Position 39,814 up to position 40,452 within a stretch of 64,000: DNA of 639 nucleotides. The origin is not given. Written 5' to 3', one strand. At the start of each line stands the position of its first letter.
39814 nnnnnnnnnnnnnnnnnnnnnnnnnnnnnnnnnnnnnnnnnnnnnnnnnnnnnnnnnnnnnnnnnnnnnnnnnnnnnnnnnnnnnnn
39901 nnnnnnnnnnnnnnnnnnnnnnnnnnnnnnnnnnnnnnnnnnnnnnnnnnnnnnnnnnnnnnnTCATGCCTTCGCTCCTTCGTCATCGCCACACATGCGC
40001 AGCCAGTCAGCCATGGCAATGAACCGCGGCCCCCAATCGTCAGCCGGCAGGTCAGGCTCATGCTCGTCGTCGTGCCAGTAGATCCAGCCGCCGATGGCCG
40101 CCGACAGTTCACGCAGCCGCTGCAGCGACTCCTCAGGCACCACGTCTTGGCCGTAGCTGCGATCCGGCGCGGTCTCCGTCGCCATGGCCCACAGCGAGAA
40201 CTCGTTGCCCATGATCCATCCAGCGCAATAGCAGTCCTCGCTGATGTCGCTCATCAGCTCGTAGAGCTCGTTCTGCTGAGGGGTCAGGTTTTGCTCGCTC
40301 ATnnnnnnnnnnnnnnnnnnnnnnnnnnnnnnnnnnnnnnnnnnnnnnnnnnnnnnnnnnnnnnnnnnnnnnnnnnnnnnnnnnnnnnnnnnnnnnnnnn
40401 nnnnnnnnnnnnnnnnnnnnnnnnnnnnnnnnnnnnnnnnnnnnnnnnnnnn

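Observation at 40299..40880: Phage protein ending in an RNA-polymerase alpha-CTD-like HhH domain (copy 1)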

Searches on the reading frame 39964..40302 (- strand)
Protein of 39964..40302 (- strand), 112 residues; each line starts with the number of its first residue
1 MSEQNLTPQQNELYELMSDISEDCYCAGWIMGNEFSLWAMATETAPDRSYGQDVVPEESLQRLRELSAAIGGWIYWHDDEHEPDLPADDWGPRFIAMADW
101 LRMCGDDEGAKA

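Call 51: search_protein_families(library=phrogs, proteins=[window:39964-40302:-], max_evalue=0.001)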
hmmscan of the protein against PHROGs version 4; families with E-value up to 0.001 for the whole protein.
window:39964-40302:- (112 aa): 0 families
